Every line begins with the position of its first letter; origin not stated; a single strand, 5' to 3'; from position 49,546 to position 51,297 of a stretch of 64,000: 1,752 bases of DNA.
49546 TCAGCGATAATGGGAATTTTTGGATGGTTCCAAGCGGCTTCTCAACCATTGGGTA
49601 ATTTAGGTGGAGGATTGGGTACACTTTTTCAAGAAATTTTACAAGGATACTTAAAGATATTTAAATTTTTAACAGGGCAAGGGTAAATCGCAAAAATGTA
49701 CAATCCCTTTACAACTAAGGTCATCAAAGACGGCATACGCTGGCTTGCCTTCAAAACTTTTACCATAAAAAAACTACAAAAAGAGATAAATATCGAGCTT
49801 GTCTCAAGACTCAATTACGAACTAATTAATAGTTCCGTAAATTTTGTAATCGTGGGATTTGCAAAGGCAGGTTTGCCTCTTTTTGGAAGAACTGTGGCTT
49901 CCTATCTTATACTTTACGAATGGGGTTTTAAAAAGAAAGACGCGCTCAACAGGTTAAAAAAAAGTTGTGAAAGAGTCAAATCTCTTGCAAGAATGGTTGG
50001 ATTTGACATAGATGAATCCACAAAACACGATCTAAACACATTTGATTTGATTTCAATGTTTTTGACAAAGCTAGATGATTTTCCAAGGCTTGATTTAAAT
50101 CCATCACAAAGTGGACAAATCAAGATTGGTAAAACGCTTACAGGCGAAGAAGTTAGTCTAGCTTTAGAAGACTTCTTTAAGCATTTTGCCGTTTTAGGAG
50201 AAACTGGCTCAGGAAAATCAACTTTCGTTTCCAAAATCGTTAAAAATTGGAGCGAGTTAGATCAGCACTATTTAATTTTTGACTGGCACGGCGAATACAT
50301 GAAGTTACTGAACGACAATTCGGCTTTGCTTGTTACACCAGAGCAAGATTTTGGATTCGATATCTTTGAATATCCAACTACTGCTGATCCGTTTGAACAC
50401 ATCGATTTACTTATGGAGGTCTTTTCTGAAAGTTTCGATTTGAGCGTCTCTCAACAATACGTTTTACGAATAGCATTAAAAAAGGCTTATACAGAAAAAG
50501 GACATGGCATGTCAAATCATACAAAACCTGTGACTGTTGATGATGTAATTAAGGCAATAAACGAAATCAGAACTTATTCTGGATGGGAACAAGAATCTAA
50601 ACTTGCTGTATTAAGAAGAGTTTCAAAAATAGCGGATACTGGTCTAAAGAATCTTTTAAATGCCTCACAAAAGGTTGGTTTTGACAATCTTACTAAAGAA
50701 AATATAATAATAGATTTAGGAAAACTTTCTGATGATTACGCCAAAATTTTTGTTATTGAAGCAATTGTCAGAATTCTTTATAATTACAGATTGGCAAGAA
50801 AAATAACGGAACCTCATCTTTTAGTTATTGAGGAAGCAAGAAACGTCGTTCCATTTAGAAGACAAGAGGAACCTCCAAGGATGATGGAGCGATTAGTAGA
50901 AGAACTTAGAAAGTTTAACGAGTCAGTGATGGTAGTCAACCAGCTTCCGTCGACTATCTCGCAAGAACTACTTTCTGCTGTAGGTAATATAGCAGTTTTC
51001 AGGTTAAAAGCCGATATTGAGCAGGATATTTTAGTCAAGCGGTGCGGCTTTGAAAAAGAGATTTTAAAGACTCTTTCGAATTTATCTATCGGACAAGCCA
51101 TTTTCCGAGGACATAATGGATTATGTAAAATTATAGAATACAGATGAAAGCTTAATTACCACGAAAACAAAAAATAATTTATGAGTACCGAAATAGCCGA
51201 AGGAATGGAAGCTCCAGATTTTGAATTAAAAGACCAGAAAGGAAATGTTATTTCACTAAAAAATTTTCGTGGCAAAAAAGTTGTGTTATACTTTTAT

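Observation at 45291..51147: Accessory locus combining a Tad/Epd-like type IV pilus module with a HerA/VirB4-clade ATPase and four pilin-like small proteins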

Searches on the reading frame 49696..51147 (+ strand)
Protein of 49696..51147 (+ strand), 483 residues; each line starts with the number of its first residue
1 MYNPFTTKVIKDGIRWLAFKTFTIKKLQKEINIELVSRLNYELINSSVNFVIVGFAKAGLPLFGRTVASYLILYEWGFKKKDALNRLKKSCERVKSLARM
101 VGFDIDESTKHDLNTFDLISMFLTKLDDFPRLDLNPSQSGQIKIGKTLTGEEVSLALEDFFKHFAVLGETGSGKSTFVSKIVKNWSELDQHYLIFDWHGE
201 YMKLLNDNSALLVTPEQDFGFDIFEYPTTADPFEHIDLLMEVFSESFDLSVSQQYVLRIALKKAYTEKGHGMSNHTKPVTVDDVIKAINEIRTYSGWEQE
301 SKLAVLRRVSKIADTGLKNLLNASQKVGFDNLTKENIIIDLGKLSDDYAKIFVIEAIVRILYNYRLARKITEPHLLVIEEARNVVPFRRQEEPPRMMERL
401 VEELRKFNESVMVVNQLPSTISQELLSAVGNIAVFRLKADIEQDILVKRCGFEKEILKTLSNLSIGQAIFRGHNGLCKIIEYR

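Call 4: search_protein_families(library=pfam, proteins=[window:49696-51147:+], max_evalue=1)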
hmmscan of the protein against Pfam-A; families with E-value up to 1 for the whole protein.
window:49696-51147:+ (483 aa): 13 families
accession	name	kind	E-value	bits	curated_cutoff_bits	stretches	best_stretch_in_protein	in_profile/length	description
PF01935.23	DUF87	-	7.8e-26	92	23.2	1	142-359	1-218/220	Helicase HerA, central domain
PF19044.6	P-loop_TraG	-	6.1e-07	28.9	25.8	2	165-205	33-73/413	TraG P-loop domain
PF01580.24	FtsK_SpoIIIE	-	2.4e-05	24.4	24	1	137-182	15-60/221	FtsK/SpoIIIE family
PF12846.13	AAA_10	-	9.1e-05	22.1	27.5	1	163-202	23-61/362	AAA-like domain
PF10412.15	TrwB_AAD_bind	-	0.00013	21.4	20.5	1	157-208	11-62/387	Type IV secretion-system coupling protein DNA-binding domain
PF05729.18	NACHT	-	0.0013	19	26.7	1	165-189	4-28/167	NACHT domain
PF00931.28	NB-ARC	-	0.0015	18.3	23.5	1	161-198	18-55/248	NB-ARC domain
PF13401.12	AAA_22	-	0.0044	17.8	27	0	164-187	8-31/130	AAA domain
PF13555.12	AAA_29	-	0.022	15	27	1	154-178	18-39/61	P-loop containing region of AAA domain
PF00005.33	ABC_tran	-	0.036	15.1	25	1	162-185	12-35/137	ABC transporter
PF17608.7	DUF5504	-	0.047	14.3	27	0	303-356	47-100/127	Family of unknown function (DUF5504)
PF09415.16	CENP-X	-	0.089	13.5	25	1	336-365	18-47/74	CENP-S associating Centromere protein X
PF03029.23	ATP_bind_1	-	0.14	12.4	27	1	166-189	1-24/240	Conserved hypothetical ATP binding protein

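Call 5: search_protein_families(library=ncbifam, proteins=[window:49696-51147:+], max_evalue=1)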
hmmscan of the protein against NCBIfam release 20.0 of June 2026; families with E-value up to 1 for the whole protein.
window:49696-51147:+ (483 aa): 16 families
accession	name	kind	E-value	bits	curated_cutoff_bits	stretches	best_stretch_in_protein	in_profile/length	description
NF053655.1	CedD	equivalog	1.2e-42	146.2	600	1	141-473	198-515/527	DNA-translocating ATPase CedD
NF042943.1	HerA_antiphage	equivalog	8.4e-22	77.4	800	2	337-472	397-538/566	anti-phage-associated helicase HerA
NF040937.1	HerA_Thermprot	equivalog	8.4e-19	67.3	800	1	139-472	117-450/487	DNA double-strand break repair helicase HerA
NF040819.1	helicase_HerA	equivalog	4e-17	61.9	970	2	368-472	398-503/561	DNA double-strand break repair helicase HerA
NF033849.1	ser_rich_anae_1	subfamily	2.1e-16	58.5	650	1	122-455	714-1108/1163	serine-rich protein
NF042944.1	HerA_antiphage_2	equivalog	6.2e-15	55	850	2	314-472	358-531/576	anti-phage-associated helicase HerA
NF045975.1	VirB4_plasma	equivalog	3.2e-06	25.2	590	1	166-206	520-560/894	Mbov_0397 family ICE element conjugal transfer ATPase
TIGR02746.1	TraC-F-type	equivalog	9e-06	23.9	567.05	1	164-416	433-683/800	type IV secretion system protein TraC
TIGR03783.1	Bac_Flav_CT_G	subfamily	0.0006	17.8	261.55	1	166-204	443-481/829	TraG family conjugative transposon ATPase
NF008364.0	PRK11160.1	equivalog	0.0078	14.8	630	1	154-187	360-392/575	heme ABC transporter ATP-binding protein/permease CydC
NF000355.4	ribo_prot_ABC_F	equivalog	0.014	14.3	380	1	134-187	313-365/499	ribosomal protection-like ABC-F family protein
TIGR04521.1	ECF_ATPase_2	equivalog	0.021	13.9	330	1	153-180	24-50/279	energy-coupling factor transporter ATPase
NF045971.1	conju_CD1110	equivalog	0.023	13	325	1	166-210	420-465/752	VirB4-like conjugal transfer ATPase, CD1110 family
TIGR02759.1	TraD_Ftype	equivalog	0.064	12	521.35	1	161-204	176-219/566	type IV conjugative transfer system coupling protein TraD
NF010166.0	PRK13646.1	equivalog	0.083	12.1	458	1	152-181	25-53/286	energy-coupling factor transporter ATPase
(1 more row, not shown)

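Call 11: find_homologous_proteins(query=window:49696-51147:+, max_evalue=0.00001)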
Query window:49696-51147:+ (483 aa): 43 proteins with E <= 0.00001 among 8000 candidates.
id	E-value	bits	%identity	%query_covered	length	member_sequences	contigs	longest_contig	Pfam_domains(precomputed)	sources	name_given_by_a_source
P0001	0.0e+0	1072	100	100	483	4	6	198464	PF19044.7,PF01935.24,PF01580.25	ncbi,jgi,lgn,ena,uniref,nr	ncbi:hypothetical protein B9Q02_01130 [Candidatus Marsarchaeota G1 archaeon BE_D]|jgi:DNA helicase H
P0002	2.0e-169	582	52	98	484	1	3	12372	PF01935.24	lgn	-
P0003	1.7e-164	566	51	99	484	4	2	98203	PF01935.24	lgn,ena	-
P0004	7.3e-162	557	49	100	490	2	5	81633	PF10412.16,PF01935.24,PF13401.13,PF01580.25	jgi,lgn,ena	jgi:hypothetical protein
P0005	1.0e-160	554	49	100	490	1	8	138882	PF10412.16,PF01935.24,PF13401.13,PF01580.25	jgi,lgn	jgi:hypothetical protein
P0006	2.4e-156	539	49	97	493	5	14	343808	PF10412.16,PF01935.24,PF01580.25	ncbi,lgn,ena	-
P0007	1.2e-153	530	50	99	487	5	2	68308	PF10412.16,PF01935.24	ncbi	ncbi:MAG: ATP-binding protein [Thermoprotei archaeon]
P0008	2.0e-150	520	49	97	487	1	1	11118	PF01935.24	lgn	-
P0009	1.5e-149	517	49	99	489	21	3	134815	PF10412.16,PF01935.24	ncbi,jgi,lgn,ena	-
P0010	8.9e-148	511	48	97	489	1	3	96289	PF10412.16,PF01935.24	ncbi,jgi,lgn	jgi:hypothetical protein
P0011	5.6e-146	505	49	97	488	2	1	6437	PF01935.24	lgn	-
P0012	3.0e-132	460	49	86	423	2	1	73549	PF01935.24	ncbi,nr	ncbi:MAG: ATP-binding protein [Candidatus Marsarchaeota archaeon]|nr:ATP-binding protein [Candidatus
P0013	1.5e-36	144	30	78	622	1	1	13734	PF01935.24,PF05872.19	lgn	-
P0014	2.6e-30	124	30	70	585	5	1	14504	PF19044.7,PF01935.24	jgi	-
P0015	3.1e-26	110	28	67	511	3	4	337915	PF10412.16,PF19044.7,PF01935.24,PF05872.19,PF12846.14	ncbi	ncbi:MAG: ATP-binding protein [Sulfolobaceae archaeon]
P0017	2.8e-22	97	29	69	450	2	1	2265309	PF10412.16,PF01935.24,PF05872.19,PF02534.21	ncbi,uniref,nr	ncbi:DUF853 family protein [Acidianus sulfidivorans JP7]|uniref:ATPase n=2 Tax=Acidianus TaxID=12914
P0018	9.2e-22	96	26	72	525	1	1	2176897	PF10412.16,PF01935.24,PF05872.19,PF13401.13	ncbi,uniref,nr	ncbi:ATP-binding protein [Metallosphaera tengchongensis]|uniref:ATP-binding protein n=1 Tax=Metallos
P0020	3.4e-20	90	24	66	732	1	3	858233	PF10412.16,PF01935.24,PF13401.13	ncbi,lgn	ncbi:MAG: ATP-binding protein [Thermoproteota archaeon]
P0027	9.3e-12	63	24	72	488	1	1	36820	PF10412.16,PF01935.24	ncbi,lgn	ncbi:MAG: ATP-binding protein [Candidatus Aenigmatarchaeota archaeon]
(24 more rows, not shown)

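Call 12: find_encoding_contigs(protein=window:49696-51147:+, flank=10000, max_places=6)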
Protein window:49696-51147:+ (483 aa): 7 contigs read that carry it; 6 places shown.
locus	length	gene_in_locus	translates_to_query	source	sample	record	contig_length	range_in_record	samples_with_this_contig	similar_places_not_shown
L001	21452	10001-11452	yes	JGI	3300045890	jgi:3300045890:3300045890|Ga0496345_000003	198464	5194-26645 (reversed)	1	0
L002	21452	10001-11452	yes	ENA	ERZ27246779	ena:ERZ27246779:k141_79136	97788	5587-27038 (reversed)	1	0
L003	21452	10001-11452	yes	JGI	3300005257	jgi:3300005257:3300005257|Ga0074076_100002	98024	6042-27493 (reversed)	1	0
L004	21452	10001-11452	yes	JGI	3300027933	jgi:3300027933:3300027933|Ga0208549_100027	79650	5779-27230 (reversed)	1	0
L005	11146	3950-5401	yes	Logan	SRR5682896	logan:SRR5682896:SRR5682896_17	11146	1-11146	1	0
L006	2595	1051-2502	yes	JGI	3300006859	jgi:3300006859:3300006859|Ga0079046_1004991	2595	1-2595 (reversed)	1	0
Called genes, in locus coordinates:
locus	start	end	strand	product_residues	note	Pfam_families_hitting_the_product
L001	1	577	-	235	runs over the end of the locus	PF00181:Ribosomal_L2_N, PF03947:Ribosomal_L2_C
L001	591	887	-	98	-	PF00276:Ribosomal_L23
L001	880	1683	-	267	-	PF00573:Ribosomal_L4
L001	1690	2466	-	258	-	PF00297:Ribosomal_L3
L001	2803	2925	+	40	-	-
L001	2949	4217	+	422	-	PF23023:Anti-Pycsar_Apyc1, PF00753:Lactamase_B, PF12706:Lactamase_B_2, PF16661:Lactamase_B_6, PF10996:Beta-Casp, PF07521:RMMBL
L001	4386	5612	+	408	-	PF00368:HMG-CoA_red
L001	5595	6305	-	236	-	-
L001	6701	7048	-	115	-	-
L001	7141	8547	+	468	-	PF00437:T2SSE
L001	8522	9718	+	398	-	-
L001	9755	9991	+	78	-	-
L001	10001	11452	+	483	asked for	PF01580:FtsK_SpoIIIE (faint), PF01935:DUF87, PF19044:P-loop_TraG (faint)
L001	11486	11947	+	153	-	PF00578:AhpC-TSA, PF08534:Redoxin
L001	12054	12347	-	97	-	PF04032:Rpr2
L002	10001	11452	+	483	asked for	PF01580:FtsK_SpoIIIE (faint), PF01935:DUF87, PF19044:P-loop_TraG (faint)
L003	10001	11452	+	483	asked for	PF01580:FtsK_SpoIIIE (faint), PF01935:DUF87, PF19044:P-loop_TraG (faint)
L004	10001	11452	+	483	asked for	PF01580:FtsK_SpoIIIE (faint), PF01935:DUF87, PF19044:P-loop_TraG (faint)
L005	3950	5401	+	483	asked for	PF01580:FtsK_SpoIIIE (faint), PF01935:DUF87, PF19044:P-loop_TraG (faint)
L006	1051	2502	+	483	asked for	PF01580:FtsK_SpoIIIE (faint), PF01935:DUF87, PF19044:P-loop_TraG (faint)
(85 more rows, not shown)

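Call 13: find_encoding_contigs(protein=P0006, flank=7000, max_places=2)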
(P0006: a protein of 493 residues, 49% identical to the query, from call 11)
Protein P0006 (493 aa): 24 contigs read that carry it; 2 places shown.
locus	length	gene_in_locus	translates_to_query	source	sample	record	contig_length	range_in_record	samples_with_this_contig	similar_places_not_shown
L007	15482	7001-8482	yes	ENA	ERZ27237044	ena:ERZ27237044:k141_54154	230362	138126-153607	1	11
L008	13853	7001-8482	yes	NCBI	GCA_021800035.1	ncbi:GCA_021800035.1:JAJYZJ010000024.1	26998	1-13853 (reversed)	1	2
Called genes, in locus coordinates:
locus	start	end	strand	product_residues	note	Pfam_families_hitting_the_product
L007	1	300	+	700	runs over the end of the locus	PF04945:YHS, PF00122:E1-E2_ATPase, PF00702:Hydrolase, PF08282:Hydrolase_3 (faint)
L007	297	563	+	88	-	PF00403:HMA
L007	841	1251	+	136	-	PF00571:CBS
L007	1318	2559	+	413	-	PF00368:HMG-CoA_red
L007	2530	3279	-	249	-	-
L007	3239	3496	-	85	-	-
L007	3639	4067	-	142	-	-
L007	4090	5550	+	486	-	PF00437:T2SSE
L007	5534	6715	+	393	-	-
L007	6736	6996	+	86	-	-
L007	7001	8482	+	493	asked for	PF01580:FtsK_SpoIIIE (faint), PF01935:DUF87, PF10412:TrwB_AAD_bind (faint)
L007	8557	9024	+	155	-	PF00578:AhpC-TSA, PF08534:Redoxin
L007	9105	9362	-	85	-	PF01796:OB_ChsH2_C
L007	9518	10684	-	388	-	PF00108:Thiolase_N, PF00109:ketoacyl-synt, PF22691:Thiolase_C_1, PF02803:Thiolase_C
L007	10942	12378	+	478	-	PF00083:Sugar_tr, PF07690:MFS_1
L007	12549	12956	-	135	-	PF01243:PNPOx_N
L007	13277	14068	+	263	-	PF10086:YhfC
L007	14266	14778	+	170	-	-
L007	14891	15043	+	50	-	-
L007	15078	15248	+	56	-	-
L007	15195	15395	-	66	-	-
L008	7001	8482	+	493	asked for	PF01580:FtsK_SpoIIIE (faint), PF01935:DUF87, PF10412:TrwB_AAD_bind (faint)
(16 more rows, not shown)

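Call 14: find_encoding_contigs(protein=P0005, flank=7000, max_places=2)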
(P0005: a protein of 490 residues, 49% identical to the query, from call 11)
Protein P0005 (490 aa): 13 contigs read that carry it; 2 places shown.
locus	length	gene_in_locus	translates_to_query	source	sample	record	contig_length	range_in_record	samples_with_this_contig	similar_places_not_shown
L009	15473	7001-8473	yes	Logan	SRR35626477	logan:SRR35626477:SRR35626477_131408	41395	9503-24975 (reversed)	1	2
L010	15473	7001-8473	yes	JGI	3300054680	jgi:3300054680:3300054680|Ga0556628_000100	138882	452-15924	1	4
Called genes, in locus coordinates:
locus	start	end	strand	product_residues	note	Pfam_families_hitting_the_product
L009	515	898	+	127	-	PF02656:DUF202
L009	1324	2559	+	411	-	PF00368:HMG-CoA_red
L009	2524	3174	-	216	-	-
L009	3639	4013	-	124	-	-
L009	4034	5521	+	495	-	PF00437:T2SSE, PF27713:UCP018868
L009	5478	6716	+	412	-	-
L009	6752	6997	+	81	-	-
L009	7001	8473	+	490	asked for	PF01580:FtsK_SpoIIIE (weak), PF01935:DUF87, PF10412:TrwB_AAD_bind (weak), PF13401:AAA_22 (faint)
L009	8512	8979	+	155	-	PF00578:AhpC-TSA, PF08534:Redoxin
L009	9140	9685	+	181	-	PF09339:HTH_IclR (faint), PF24266:HTH_HVO_0163_N, PF25212:HVO_A0114 (faint), PF12802:MarR_2 (weak), PF01022:HTH_5 (weak), PF01047:MarR (weak), PF12840:HTH_20, PF13412:HTH_24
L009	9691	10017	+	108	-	-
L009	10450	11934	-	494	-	PF01292:Ni_hydr_CYTB, PF00355:Rieske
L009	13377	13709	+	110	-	PF08241:Methyltransf_11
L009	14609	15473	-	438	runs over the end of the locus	PF00919:UPF0004, PF04055:Radical_SAM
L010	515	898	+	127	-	PF02656:DUF202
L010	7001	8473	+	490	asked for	PF01580:FtsK_SpoIIIE (weak), PF01935:DUF87, PF10412:TrwB_AAD_bind (weak), PF13401:AAA_22 (faint)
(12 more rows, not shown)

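Call 15: find_encoding_contigs(protein=P0009, flank=7000, max_places=2)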
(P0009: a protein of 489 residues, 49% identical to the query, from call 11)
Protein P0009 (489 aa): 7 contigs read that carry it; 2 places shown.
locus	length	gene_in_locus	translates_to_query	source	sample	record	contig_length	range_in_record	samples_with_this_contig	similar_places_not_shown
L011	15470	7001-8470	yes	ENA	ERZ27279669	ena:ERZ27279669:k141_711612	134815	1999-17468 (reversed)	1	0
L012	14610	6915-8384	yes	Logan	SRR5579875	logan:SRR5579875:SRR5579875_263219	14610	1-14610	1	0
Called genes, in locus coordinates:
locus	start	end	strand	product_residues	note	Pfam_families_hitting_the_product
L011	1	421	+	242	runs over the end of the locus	PF03372:Exo_endo_phos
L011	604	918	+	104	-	-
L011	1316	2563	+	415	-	PF00368:HMG-CoA_red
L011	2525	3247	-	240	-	-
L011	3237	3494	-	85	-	-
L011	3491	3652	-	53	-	-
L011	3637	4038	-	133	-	-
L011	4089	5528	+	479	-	PF00437:T2SSE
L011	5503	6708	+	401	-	-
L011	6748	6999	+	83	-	-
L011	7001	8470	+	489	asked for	PF01935:DUF87, PF10412:TrwB_AAD_bind (weak)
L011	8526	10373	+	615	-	PF09334:tRNA-synt_1g, PF19303:Anticodon_3, PF01588:tRNA_bind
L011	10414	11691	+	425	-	PF00919:UPF0004, PF04055:Radical_SAM, PF01938:TRAM (weak)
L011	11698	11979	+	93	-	PF04032:Rpr2 (weak)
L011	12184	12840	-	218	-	-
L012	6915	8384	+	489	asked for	PF01935:DUF87, PF10412:TrwB_AAD_bind (weak)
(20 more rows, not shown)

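Call 23: find_encoding_contigs(protein=P0013, flank=7000, max_places=1)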
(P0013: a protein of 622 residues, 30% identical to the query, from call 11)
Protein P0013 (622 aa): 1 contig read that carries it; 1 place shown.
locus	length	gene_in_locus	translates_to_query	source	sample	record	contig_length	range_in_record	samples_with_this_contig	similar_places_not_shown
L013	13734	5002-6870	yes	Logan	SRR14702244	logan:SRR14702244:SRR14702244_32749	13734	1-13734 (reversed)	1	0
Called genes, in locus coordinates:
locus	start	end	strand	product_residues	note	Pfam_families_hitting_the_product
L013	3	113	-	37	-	?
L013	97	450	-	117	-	-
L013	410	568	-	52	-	-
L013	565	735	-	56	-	-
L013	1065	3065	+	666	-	PF00437:T2SSE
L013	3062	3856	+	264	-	-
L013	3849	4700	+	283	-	-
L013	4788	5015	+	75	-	-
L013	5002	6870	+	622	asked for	PF01935:DUF87, PF05872:HerA_C (faint)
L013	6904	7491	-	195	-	PF00004:AAA (weak), PF13191:AAA_16 (faint), PF13238:AAA_18, PF13521:AAA_28 (faint), PF20720:nSTAND3 (weak), PF13207:AAA_17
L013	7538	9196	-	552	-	PF00118:Cpn60_TCP1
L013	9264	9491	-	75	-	PF00125:Histone, PF00808:CBFD_NFYB_HMF, PF15511:CENP-T_C (weak), PF07524:Bromo_TP (weak), PF15630:CENP-S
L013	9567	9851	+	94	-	PF00833:Ribosomal_S17e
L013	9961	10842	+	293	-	-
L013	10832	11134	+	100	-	PF09138:Urm1, PF02597:ThiS (weak)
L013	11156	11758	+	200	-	PF00156:Pribosyltran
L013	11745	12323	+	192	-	PF08617:CGI-121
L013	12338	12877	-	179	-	-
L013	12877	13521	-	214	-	PF01300:Sua5_yciO_yrdC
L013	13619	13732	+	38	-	?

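Call 24: find_encoding_contigs(protein=P0014, flank=7000, max_places=1)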
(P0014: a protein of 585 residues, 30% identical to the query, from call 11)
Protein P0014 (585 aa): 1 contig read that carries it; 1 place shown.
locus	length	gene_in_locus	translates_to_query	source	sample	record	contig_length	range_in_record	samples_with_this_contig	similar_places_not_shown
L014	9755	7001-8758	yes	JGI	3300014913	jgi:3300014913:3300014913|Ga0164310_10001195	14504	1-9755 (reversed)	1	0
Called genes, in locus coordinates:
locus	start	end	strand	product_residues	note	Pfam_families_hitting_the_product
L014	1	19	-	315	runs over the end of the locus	PF04122:CW_binding_2 (faint), PF24034:DUF7343, PF12802:MarR_2 (faint)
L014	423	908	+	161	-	PF01135:PCMT, PF08704:GCD14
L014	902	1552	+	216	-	PF00069:Pkinase (weak), PF06293:Kdo (weak), PF01163:RIO1, PF01636:APH (faint)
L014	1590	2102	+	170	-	PF01725:Ham1p_like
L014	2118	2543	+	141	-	PF08069:Ribosomal_S13_N, PF00312:Ribosomal_S15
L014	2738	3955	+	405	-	PF01368:DHH (weak), PF21763:DHH_CID, PF02272:DHHA1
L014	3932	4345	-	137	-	PF01920:Prefoldin_2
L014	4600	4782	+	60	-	-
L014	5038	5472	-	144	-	-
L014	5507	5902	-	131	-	PF12701:LSM14 (faint), PF14894:Lsm_C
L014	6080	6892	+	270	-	PF00382:TFIIB (faint)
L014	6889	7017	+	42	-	-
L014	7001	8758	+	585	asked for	PF01935:DUF87, PF19044:P-loop_TraG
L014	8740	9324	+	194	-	PF08433:KTI12 (weak), PF13238:AAA_18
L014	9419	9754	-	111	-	?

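Call 25: find_encoding_contigs(protein=P0020, flank=7000, max_places=1)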
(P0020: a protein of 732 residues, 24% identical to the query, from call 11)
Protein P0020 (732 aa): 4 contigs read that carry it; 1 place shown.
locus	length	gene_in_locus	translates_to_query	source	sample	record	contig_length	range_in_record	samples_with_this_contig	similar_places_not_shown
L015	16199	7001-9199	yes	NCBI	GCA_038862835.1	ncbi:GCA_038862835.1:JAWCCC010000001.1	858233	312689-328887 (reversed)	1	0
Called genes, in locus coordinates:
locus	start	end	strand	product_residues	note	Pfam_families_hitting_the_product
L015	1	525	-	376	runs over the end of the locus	PF13439:Glyco_transf_4, PF20706:GT4-conflict, PF00534:Glycos_transf_1, PF13692:Glyco_trans_1_4, PF13524:Glyco_trans_1_2 (weak)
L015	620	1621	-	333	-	-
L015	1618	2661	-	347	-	-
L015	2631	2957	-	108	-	-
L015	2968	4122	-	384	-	PF13421:Band_7_1, PF01145:Band_7, PF13240:Zn_Ribbon_1 (weak), PF12773:DZR, PF13240:Zn_Ribbon_1, PF24463:DUF7577 (weak), PF12773:DZR, PF13240:Zn_Ribbon_1, +7 more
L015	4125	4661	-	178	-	-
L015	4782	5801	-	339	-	PF01385:OrfB_IS605 (weak), PF07282:Cas12f1-like_TNB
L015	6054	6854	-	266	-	-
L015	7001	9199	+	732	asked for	PF01935:DUF87, PF10412:TrwB_AAD_bind (weak), PF13401:AAA_22 (faint)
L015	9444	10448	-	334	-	PF01408:GFO_IDH_MocA, PF02894:GFO_IDH_MocA_C, PF22725:GFO_IDH_MocA_C3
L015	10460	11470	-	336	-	PF00389:2-Hacid_dh, PF02826:2-Hacid_dh_C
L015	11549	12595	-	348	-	PF02926:THUMP, PF01170:UPF0020, PF13847:Methyltransf_31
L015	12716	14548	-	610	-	-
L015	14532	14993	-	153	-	-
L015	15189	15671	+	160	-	PF03692:CxxCxxCC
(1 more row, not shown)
